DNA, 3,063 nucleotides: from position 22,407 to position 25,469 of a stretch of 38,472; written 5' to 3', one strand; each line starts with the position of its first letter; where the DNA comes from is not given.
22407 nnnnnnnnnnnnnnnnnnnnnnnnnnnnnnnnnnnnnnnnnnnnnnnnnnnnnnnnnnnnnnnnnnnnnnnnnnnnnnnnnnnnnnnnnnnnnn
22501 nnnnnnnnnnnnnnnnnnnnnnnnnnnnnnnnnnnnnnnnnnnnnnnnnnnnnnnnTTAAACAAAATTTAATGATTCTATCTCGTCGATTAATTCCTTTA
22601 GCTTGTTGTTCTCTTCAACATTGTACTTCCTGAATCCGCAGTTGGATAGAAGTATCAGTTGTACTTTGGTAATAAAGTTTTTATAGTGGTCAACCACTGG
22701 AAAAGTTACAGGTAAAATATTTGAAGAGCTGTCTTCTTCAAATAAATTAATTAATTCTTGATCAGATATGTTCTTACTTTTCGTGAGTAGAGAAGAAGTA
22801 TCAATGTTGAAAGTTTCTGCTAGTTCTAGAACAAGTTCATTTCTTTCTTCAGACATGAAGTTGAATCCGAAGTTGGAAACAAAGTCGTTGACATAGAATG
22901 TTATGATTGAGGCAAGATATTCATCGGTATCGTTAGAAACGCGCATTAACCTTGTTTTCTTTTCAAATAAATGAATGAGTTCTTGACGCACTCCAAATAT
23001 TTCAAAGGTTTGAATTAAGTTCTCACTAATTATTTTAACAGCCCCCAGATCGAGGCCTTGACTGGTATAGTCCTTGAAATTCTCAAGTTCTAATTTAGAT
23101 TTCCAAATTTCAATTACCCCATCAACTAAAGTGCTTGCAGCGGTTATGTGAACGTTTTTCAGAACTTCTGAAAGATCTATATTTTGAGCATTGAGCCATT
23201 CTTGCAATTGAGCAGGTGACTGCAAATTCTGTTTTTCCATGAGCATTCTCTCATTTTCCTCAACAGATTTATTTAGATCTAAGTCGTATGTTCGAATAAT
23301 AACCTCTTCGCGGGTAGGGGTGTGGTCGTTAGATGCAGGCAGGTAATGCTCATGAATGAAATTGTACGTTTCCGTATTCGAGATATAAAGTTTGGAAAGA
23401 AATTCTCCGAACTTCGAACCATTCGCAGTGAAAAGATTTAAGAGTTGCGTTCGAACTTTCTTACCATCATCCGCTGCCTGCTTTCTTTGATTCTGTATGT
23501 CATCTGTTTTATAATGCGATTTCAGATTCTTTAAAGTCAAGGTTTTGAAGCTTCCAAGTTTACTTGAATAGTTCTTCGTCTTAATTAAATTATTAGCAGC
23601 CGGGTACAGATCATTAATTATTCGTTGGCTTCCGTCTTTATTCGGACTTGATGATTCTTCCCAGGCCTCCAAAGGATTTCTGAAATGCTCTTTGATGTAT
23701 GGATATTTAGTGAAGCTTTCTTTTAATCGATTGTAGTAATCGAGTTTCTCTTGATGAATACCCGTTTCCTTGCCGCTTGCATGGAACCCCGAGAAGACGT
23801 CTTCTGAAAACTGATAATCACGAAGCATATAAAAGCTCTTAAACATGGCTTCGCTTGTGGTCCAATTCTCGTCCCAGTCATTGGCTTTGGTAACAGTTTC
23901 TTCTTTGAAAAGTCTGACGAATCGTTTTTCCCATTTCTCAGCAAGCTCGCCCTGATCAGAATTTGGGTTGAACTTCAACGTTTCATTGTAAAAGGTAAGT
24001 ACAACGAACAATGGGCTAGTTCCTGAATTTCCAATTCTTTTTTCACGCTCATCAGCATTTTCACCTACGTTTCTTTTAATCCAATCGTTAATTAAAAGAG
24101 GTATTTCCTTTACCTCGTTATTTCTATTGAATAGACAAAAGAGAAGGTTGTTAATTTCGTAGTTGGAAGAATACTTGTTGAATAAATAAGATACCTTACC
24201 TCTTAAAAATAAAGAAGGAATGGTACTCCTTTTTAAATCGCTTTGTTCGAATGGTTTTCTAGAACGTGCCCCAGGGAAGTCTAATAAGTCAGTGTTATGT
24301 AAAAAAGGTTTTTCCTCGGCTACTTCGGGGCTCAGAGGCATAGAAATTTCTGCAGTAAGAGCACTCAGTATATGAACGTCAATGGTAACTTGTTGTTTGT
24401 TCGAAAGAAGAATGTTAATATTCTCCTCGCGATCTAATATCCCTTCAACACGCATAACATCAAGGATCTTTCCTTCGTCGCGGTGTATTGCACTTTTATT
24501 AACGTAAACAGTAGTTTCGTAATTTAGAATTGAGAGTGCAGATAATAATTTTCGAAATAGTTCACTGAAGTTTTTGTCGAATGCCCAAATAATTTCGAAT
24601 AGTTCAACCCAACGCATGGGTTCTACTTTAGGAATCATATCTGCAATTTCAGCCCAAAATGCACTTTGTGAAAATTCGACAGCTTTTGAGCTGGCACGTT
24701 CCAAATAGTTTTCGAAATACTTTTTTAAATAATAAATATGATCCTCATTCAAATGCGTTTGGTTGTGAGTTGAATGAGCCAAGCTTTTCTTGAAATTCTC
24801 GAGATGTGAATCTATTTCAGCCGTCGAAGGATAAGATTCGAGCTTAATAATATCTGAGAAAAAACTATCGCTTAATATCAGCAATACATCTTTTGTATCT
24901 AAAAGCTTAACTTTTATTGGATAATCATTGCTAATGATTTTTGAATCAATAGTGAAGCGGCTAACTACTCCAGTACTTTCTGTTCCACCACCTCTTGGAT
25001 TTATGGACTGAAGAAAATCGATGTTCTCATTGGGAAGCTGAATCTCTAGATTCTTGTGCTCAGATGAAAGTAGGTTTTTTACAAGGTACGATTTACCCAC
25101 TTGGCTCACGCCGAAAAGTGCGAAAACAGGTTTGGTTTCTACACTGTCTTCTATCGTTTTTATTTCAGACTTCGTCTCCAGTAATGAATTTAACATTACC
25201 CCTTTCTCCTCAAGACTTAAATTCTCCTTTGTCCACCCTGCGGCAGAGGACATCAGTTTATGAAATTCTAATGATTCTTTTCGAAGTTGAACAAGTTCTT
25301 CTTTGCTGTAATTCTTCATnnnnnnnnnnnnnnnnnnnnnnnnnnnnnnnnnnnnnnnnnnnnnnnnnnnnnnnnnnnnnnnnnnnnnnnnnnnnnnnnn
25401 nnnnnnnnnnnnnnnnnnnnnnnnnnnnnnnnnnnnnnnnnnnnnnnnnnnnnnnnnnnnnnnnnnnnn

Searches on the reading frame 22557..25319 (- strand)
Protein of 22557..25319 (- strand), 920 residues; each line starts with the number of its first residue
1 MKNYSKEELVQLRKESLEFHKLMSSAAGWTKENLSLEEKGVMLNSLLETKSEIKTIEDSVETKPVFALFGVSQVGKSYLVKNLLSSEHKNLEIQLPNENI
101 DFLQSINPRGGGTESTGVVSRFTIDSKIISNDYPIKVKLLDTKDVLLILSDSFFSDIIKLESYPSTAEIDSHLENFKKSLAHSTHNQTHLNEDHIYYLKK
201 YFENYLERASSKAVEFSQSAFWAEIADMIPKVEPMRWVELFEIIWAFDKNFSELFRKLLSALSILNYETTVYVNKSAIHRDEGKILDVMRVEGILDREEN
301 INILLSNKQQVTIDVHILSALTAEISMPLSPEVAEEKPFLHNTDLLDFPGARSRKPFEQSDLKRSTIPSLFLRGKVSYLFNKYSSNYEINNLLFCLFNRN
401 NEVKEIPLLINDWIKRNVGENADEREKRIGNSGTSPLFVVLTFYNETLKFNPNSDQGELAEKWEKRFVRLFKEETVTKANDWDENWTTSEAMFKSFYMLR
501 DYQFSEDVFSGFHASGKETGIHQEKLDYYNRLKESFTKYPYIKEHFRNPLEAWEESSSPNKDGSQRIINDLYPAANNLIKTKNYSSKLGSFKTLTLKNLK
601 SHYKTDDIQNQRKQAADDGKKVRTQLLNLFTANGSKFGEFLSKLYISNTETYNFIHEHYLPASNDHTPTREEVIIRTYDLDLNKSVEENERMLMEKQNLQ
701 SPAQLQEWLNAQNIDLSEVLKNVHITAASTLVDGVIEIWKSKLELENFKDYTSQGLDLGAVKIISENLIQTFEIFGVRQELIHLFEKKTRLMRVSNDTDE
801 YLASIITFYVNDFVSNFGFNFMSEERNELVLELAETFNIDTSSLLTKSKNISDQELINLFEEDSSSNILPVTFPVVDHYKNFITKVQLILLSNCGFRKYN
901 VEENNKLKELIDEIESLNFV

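Call 5: search_protein_families(library=pfam, proteins=[window:22557-25319:-], max_evalue=0.1)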
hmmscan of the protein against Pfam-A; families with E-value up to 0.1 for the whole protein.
window:22557-25319:- (920 aa): 4 families
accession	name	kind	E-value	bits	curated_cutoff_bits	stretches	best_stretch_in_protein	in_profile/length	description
PF10139.14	Virul_Fac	-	4.4e-119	399.6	28.1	1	38-829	18-807/878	Putative bacterial virulence factor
PF13401.12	AAA_22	-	0.034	14.9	27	0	62-104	4-52/130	AAA domain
PF25201.1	nSTAND6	-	0.048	14.1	27.7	0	52-86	7-41/148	Novel STAND NTPase 6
PF13173.12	AAA_14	-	0.053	14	27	0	63-95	2-37/129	AAA domain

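Call 6: search_protein_families(library=ncbifam, proteins=[window:22557-25319:-], max_evalue=0.1)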
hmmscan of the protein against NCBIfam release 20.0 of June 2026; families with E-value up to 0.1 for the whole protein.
window:22557-25319:- (920 aa): 0 families

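Call 14: search_protein_families(library=padloc, proteins=[window:22557-25319:-], max_evalue=0.01)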
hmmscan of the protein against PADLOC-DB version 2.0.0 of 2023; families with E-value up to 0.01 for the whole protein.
window:22557-25319:- (920 aa): 0 families
